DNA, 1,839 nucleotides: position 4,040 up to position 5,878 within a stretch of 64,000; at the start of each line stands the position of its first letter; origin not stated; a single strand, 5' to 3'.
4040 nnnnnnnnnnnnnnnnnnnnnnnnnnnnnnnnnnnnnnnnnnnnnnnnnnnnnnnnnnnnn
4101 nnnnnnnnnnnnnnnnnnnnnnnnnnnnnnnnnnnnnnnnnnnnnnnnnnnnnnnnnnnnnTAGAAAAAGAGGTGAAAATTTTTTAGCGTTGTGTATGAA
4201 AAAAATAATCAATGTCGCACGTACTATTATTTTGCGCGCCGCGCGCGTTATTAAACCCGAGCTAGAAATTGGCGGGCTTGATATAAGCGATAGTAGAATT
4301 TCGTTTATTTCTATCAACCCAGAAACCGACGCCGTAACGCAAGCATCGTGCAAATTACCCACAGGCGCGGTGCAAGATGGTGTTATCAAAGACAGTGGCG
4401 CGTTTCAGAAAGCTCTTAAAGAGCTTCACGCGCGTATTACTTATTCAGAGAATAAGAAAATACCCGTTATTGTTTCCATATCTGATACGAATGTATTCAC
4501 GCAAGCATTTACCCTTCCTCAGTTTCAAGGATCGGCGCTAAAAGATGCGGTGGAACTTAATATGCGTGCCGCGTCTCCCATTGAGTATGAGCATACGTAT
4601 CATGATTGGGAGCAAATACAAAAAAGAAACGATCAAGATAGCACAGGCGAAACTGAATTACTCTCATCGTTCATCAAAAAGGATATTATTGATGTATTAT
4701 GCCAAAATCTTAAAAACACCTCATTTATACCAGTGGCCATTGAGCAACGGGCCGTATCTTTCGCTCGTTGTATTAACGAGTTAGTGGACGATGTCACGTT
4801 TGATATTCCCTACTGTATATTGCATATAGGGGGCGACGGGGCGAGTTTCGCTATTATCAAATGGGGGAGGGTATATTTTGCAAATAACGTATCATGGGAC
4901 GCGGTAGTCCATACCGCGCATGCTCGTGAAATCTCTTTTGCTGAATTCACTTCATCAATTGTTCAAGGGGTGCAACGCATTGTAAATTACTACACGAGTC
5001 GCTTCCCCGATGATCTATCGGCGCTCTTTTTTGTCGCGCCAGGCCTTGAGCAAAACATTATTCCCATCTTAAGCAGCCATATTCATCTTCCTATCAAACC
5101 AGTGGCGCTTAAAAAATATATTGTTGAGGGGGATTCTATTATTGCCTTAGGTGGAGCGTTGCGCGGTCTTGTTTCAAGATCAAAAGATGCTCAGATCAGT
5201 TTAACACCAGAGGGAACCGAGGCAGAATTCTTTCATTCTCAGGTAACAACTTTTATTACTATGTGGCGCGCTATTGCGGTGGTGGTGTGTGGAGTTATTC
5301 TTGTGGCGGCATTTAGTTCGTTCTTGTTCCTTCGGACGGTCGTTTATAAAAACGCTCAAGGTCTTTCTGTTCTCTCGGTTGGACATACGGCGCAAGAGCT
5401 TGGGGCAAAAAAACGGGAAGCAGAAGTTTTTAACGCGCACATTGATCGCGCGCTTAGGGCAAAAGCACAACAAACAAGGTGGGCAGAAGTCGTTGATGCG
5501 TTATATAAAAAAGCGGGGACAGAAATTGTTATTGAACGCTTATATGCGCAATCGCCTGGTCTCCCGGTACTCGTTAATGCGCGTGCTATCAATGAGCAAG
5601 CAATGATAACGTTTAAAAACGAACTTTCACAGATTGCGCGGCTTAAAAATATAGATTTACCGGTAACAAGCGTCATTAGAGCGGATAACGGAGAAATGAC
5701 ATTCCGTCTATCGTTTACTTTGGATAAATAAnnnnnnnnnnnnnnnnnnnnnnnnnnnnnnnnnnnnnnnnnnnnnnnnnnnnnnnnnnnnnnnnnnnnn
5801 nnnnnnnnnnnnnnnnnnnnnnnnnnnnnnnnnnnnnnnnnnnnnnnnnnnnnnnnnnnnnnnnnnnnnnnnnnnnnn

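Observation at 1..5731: Type IV pilus-like cluster with two giant LamG-domain pseudopilins, an S26 signal-peptidase-like gene and a PilM-PilN fusion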

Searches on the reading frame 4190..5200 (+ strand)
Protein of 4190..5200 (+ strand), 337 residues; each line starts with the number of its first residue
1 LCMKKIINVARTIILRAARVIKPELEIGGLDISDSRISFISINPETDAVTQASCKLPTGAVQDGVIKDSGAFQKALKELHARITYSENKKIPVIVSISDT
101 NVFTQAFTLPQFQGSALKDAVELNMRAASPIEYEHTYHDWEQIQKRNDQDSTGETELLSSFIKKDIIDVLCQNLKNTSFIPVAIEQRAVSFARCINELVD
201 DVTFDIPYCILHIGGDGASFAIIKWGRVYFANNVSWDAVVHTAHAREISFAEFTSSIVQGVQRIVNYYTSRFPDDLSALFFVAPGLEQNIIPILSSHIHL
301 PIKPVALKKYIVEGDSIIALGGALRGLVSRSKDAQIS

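Call 9: search_protein_families(library=pfam, proteins=[window:4190-5200:+], max_evalue=10)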
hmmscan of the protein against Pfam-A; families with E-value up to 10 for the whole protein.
window:4190-5200:+ (337 aa): 3 families
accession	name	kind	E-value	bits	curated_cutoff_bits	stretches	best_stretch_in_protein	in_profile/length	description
PF11104.14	PilM_2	-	3.4e-08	33.3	27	1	29-231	1-205/340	Type IV pilus assembly protein PilM;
PF08146.17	BP28CT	-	0.12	12.7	27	1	229-279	60-115/149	BP28CT (NUC211) domain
PF09162.16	Tap-RNA_bind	-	0.14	12.5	24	1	74-99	52-77/80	Tap, RNA-binding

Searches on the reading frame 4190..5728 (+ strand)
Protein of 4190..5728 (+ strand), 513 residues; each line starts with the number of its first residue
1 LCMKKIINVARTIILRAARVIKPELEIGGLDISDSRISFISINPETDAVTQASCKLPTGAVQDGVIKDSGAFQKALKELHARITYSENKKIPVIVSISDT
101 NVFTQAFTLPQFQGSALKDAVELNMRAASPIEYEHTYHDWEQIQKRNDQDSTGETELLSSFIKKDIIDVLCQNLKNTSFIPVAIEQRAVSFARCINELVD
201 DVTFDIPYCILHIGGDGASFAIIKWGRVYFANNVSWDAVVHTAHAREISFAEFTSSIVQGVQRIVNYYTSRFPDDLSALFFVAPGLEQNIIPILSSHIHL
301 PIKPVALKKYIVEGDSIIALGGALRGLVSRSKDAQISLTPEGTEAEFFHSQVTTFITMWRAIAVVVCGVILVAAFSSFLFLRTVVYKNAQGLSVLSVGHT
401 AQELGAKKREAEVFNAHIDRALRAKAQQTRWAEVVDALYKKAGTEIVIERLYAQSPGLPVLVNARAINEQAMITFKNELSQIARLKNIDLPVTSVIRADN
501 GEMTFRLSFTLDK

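Call 4: search_protein_families(library=pfam, proteins=[window:4190-5728:+], max_evalue=0.1)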
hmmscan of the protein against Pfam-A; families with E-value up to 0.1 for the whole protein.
window:4190-5728:+ (513 aa): 0 families

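Call 8: search_protein_families(library=ncbifam, proteins=[window:4190-5728:+], max_evalue=1)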
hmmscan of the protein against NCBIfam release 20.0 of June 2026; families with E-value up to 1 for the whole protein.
window:4190-5728:+ (513 aa): 2 families
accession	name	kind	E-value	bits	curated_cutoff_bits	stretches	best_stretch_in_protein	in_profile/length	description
TIGR01175.1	pilM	subfamily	8.3e-11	41.5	133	1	29-235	7-217/348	type IV pilus assembly protein PilM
NF045709.1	Amuc_1101_fam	equivalog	2.2e-05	23.5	650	1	73-201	55-175/608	Amuc_1101 family PilM-like pilus complex protein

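Call 9: search_protein_families(library=pfam, proteins=[window:4190-5728:+], max_evalue=10)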
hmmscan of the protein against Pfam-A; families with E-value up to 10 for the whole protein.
window:4190-5728:+ (513 aa): 1 family
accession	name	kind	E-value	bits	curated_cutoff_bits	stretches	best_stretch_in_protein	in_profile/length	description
PF09162.16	Tap-RNA_bind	-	0.18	12.2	24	1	74-99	52-77/80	Tap, RNA-binding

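Call 25: find_homologous_proteins(query=window:4196-5728:+, max_evalue=0.001)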
Query window:4196-5728:+ (511 aa): 10 proteins with E <= 0.001 among 8000 candidates.
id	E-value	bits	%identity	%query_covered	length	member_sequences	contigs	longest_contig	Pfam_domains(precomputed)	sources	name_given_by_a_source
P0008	0.0e+0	1124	100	100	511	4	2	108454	-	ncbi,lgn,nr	ncbi:MAG: pilus assembly protein PilM [Candidatus Pacebacteria bacterium]|nr:pilus assembly protein 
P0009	2.0e-181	622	53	100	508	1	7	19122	PF11104.15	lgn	-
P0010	3.8e-116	407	40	97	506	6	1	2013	-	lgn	-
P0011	4.3e-107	377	40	97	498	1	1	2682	-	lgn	-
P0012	3.8e-106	374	38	97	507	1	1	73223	-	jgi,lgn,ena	-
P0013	1.7e-105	372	38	97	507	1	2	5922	-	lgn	-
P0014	7.3e-105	370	39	97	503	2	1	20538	PF11104.15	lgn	-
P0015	4.2e-103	364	38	97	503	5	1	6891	-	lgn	-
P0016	1.9e-98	348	35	97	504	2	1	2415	-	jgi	jgi:hypothetical protein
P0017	2.9e-98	348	36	97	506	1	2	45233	-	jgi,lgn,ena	-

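Call 26: find_encoding_contigs(protein=P0012, flank=10000, max_places=1)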
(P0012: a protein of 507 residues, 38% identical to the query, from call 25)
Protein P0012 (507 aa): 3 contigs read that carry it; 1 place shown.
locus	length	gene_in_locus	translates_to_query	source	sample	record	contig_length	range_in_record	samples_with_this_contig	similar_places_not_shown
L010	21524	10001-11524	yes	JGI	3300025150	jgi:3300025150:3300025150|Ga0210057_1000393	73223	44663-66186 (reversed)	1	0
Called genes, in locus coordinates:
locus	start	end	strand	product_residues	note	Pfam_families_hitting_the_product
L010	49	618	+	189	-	PF07963:N_methyl (weak)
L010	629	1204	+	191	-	-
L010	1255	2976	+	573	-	PF05157:MshEN, PF00437:T2SSE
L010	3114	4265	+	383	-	PF00482:T2SSF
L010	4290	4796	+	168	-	PF07963:N_methyl (weak)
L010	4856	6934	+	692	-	PF13385:Laminin_G_3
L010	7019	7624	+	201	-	-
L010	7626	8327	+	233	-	-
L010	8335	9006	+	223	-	-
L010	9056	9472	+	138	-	-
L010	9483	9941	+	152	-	-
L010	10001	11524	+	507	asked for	-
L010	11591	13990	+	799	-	PF00133:tRNA-synt_1, PF01406:tRNA-synt_1e (faint), PF09334:tRNA-synt_1g, PF13603:tRNA-synt_1_2, PF00133:tRNA-synt_1, PF08264:Anticodon_1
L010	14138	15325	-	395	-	PF00089:Trypsin, PF13365:Trypsin_2, PF13180:PDZ_2, PF17820:PDZ_6 (weak)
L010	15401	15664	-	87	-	-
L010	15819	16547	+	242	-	-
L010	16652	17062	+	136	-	-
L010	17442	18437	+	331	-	-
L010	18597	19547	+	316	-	PF00413:Peptidase_M10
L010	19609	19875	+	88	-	PF01022:HTH_5 (weak), PF12840:HTH_20 (weak)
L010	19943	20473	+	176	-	PF02627:CMD (faint)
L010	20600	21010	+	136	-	-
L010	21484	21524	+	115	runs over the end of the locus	-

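Call 27: find_encoding_contigs(protein=P0017, flank=10000, max_places=1)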
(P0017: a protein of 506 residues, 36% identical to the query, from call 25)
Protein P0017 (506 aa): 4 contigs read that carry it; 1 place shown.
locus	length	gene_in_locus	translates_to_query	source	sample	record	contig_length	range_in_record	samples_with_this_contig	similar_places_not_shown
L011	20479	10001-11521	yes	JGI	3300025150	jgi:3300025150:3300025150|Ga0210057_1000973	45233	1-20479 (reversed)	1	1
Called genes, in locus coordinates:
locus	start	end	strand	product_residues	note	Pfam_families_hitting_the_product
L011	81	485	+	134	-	PF00072:Response_reg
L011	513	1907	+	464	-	PF07963:N_methyl (weak), PF03781:FGE-sulfatase (weak)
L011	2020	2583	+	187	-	PF07963:N_methyl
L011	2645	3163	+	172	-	-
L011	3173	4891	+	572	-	PF05157:MshEN, PF00437:T2SSE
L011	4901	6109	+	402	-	PF28597:T2SSF_N (weak), PF00482:T2SSF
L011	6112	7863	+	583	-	-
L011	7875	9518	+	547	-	PF13385:Laminin_G_3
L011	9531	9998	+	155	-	-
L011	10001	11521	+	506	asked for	-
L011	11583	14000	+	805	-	PF00133:tRNA-synt_1, PF01406:tRNA-synt_1e (faint), PF09334:tRNA-synt_1g, PF13603:tRNA-synt_1_2, PF00133:tRNA-synt_1, PF08264:Anticodon_1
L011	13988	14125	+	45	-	-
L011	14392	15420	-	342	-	PF00089:Trypsin, PF13365:Trypsin_2, PF13180:PDZ_2, PF17820:PDZ_6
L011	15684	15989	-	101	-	-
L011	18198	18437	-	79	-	-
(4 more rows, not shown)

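Call 28: find_encoding_contigs(protein=P0014, flank=10000, max_places=1)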
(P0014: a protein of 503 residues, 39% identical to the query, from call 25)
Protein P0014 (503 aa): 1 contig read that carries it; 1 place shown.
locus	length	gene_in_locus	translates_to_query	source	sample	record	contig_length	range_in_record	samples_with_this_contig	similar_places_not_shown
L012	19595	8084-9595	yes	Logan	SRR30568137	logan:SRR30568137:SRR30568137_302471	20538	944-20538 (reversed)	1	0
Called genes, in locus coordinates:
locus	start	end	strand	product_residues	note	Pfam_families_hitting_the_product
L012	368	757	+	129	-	PF00072:Response_reg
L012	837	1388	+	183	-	PF07963:N_methyl (weak)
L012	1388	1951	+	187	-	-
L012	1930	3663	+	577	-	PF05157:MshEN, PF00437:T2SSE, PF25199:nSTAND_NTPase5 (faint)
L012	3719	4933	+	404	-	PF28597:T2SSF_N, PF00482:T2SSF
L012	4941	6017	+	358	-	PF13385:Laminin_G_3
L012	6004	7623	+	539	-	PF13385:Laminin_G_3, PF02210:Laminin_G_2 (weak)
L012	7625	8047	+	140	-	-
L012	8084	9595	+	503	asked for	PF11104:PilM_2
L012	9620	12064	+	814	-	PF00133:tRNA-synt_1, PF01406:tRNA-synt_1e (faint), PF09334:tRNA-synt_1g, PF13603:tRNA-synt_1_2, PF00133:tRNA-synt_1, PF09334:tRNA-synt_1g (weak), PF08264:Anticodon_1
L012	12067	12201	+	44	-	-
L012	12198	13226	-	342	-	PF10459:Peptidase_S46 (faint), PF00089:Trypsin, PF13365:Trypsin_2, PF13180:PDZ_2, PF17820:PDZ_6 (weak)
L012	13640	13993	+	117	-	-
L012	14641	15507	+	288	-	-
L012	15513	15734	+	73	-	-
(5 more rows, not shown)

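Call 29: find_encoding_contigs(protein=P0009, flank=10000, max_places=1)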
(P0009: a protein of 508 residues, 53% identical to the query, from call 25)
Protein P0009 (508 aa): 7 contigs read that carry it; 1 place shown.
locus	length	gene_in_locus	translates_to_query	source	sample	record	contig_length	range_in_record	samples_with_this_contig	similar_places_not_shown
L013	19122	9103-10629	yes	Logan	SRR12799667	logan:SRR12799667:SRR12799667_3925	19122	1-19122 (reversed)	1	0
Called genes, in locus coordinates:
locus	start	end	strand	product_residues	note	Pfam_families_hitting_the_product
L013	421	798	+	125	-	PF00072:Response_reg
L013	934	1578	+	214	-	PF07963:N_methyl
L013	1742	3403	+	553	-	PF05157:MshEN, PF00437:T2SSE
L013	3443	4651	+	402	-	PF28597:T2SSF_N (weak), PF00482:T2SSF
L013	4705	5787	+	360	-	PF07963:N_methyl (weak), PF13385:Laminin_G_3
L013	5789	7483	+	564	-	PF13385:Laminin_G_3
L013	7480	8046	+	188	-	PF10502:Peptidase_S26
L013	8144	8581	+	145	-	-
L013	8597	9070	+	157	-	-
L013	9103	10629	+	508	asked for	PF11104:PilM_2 (weak)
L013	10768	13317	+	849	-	PF00133:tRNA-synt_1, PF09334:tRNA-synt_1g, PF13603:tRNA-synt_1_2, PF00133:tRNA-synt_1, PF09334:tRNA-synt_1g (weak), PF08264:Anticodon_1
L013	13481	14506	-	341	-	PF00089:Trypsin, PF13365:Trypsin_2, PF13180:PDZ_2, PF17820:PDZ_6 (weak)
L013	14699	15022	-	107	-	-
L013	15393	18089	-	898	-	PF00690:Cation_ATPase_N, PF00122:E1-E2_ATPase, PF13246:Cation_ATPase, PF00702:Hydrolase, PF00689:Cation_ATPase_C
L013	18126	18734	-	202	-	PF09335:VTT_dom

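Call 36: find_related_loci(query=A2, collection=genome_contigs, flank=10000)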
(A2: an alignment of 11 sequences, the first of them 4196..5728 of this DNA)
Query A2 (511 aa) in genome_contigs; peptide patterns used: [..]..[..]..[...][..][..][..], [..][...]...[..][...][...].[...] (x = any residue, [..] = any of these).
50 stretches matched a pattern; 7 encode a relative of the query (tblastn E <= 1e-3); 7 distinct loci.
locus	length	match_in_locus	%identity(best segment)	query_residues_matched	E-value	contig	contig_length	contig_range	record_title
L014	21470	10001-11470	41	14-507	9e-137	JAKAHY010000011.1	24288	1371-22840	MAG: bacterium isolate WY3.bin152 NODE_3242_length_24288_cov_2.220355, whole genome shotgun sequence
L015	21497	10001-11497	40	14-511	6e-125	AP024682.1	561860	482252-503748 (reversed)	MAG: Candidatus Parcubacteria bacterium KatS3mg098 DNA, complete genome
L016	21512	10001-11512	37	1-507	2e-111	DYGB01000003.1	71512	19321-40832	MAG TPA_asm: Candidatus Paceibacter sp. isolate BE2012_2_38_13 Afr_mines_BE2012_214_length_71512_cov_5_849952, whole gen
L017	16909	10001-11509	37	17-511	2e-103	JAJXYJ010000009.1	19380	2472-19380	MAG: bacterium isolate BP6.bin83 NODE_4076_length_19380_cov_1.663793, whole genome shotgun sequence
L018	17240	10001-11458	37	12-496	3e-98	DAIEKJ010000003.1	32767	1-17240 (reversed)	MAG TPA_asm: Candidatus Wolfebacteria bacterium isolate clean1070 NODE_3_length_32767_cov_3.305528, whole genome shotgun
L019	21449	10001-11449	34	14-509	4e-90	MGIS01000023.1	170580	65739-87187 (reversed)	MAG: Candidatus Wolfebacteria bacterium RIFCSPLOWO2_01_FULL_47_17b rifcsplowo2_01_scaffold_616, whole genome shotgun seq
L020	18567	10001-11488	37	14-511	3e-119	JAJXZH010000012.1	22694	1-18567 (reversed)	MAG: bacterium isolate BP7.bin44 NODE_3140_length_22694_cov_1.447645, whole genome shotgun sequence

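Call 50: predict_structure(alignment_id=A3)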
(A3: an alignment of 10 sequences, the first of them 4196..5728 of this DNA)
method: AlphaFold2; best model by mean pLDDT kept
length: 511 residues; sequences in the alignment: 10
mean_pLDDT: 81.7   pTM: 0.66
mean pLDDT of the five models: 81.7, 81.4, 81.2, 79.6, 78.1
residues with pLDDT >= 90: 110; 70-90: 322; 50-70: 67; < 50: 12
segments of 3 or more residues with pLDDT < 50: 1-3, 15-19
pLDDT, mean of each block of 10 residues (from residue 1): 50 51 85 92 88 90 92 96 88 89 86 87 87 87 60 86 91 92 91 87 90 89 88 85 80 90 87 90 86 88 85 86 80 66 71 75 81 85 74 56 75 78 67 79 83 75 86 84 78 76 83 61
secondary structure, 60 per line:
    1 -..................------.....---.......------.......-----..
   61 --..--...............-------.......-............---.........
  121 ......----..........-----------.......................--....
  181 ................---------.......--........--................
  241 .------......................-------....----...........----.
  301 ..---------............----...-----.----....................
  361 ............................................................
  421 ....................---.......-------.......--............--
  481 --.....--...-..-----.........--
elements in order: H2-19 E26-30 E34-40 E47-53 H67-81 E89-95 E100-108 H112-126 E134-140 E152-161 H162-174 E177-184 H185-196 E206-212 E215-222 E225-233 H234-241 H248-269 E277-280 H285-295 E300-302 H312-323 H341-440 E444-450 E458-464 H467-478 E483-487 E501-509

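Call 53: fold_search(model_id=the predicted structure, library=pdb)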
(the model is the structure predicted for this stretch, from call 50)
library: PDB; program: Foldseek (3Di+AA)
matches with E <= 10: 1565; with E <= 0.001: 322
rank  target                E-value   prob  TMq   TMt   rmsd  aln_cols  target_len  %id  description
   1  5eou_B                2.2e-19  1.00  0.49  0.69   5.1       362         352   16  Pseudomonas aeruginosa PilM:PilN1-12 bound to ATP (released 2016-04-27)
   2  5eou_A                2.5e-18  1.00  0.46  0.67   5.5       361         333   17  Pseudomonas aeruginosa PilM:PilN1-12 bound to ATP (released 2016-04-27)
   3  5eoy_A                5.5e-18  1.00  0.43  0.59   6.6       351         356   15  Pseudomonas aeruginosa SeMet-PilM bound to ADP (released 2016-04-27)
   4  5eox_B                6.6e-18  1.00  0.42  0.58   7.0       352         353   15  Pseudomonas aeruginosa PilM bound to ADP (released 2016-04-27)
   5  5eoy_B                7.8e-18  1.00  0.44  0.60   6.6       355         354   14  Pseudomonas aeruginosa SeMet-PilM bound to ADP (released 2016-04-27)
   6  2ych_A                2.2e-17  1.00  0.50  0.74   4.3       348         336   15  PilM-PilN type IV pilus biogenesis complex (released 2011-05-11)
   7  5eox_A                2.2e-17  1.00  0.43  0.60   6.8       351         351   15  Pseudomonas aeruginosa PilM bound to ADP (released 2016-04-27)
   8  3jc8_Ma               5.4e-17  1.00  0.49  0.68   4.8       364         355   17  Architectural model of the type IVa pilus machine in a piliated state (released 2016-03-16)
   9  5eq6_A                1.7e-16  1.00  0.44  0.61   6.5       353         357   16  Pseudomonas aeruginosa PilM bound to AMP-PNP (released 2016-04-27)
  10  5eq6_B                2.0e-16  1.00  0.43  0.59   7.4       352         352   15  Pseudomonas aeruginosa PilM bound to AMP-PNP (released 2016-04-27)
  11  3wt0_D                7.7e-15  1.00  0.41  0.53   7.4       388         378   12  Crystal Structure Analysis of Cell Division Protein (released 2015-04-29)
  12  3wt0_A                2.7e-14  1.00  0.42  0.54   7.6       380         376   12  Crystal Structure Analysis of Cell Division Protein (released 2015-04-29)
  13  3wt0_C                3.0e-14  1.00  0.41  0.54   7.2       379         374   12  Crystal Structure Analysis of Cell Division Protein (released 2015-04-29)
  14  3wqt_A                4.2e-14  1.00  0.41  0.54   7.4       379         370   11  Staphylococcus aureus FtsA complexed with AMPPNP (released 2014-10-08)
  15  4a2a_B                5.6e-14  1.00  0.43  0.56   6.7       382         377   11  Thermotoga maritima FtsA:FtsZ(336-351) (released 2012-04-25)
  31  1yf5                  2.7e-09  1.00  0.34  0.67   6.7       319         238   10  Cyto-Epsl: The Cytoplasmic Domain Of Epsl, An Inner Membrane Component Of The Type II Secretion System Of Vibrio Cholera (released 2005-05-03)
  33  1w97                  1.1e-08  1.00  0.34  0.68   5.7       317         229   10  cyto-EpsL: the cytoplasmic domain of EpsL, an inner membrane component of the type II secretion system of Vibrio cholera (released 2004-11-30)
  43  4pht_Y                2.5e-07  1.00  0.31  0.61   7.3       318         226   10  ATPase GspE in complex with the cytoplasmic domain of GspL from the Vibrio vulnificus type II Secretion system (released 2014-11-26)
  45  4pht_X                4.0e-07  1.00  0.32  0.63   6.4       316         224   10  ATPase GspE in complex with the cytoplasmic domain of GspL from the Vibrio vulnificus type II Secretion system (released 2014-11-26)
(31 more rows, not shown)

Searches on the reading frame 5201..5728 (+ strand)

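Call 9: search_protein_families(library=pfam, proteins=[window:5201-5728:+], max_evalue=10)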
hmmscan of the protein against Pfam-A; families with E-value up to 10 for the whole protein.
window:5201-5728:+ (176 aa): 3 families
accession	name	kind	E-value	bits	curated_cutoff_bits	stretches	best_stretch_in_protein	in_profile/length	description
PF10883.13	DUF2681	-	0.12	13.1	28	1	25-102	4-82/90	Protein of unknown function (DUF2681)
PF13314.11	DUF4083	-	0.15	12.5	25.4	1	26-52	8-34/57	Domain of unknown function (DUF4083)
PF18503.7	RPN6_C_helix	-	0.22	11.8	25.8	1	97-105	18-26/27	26S proteasome subunit RPN6 C-terminal helix domain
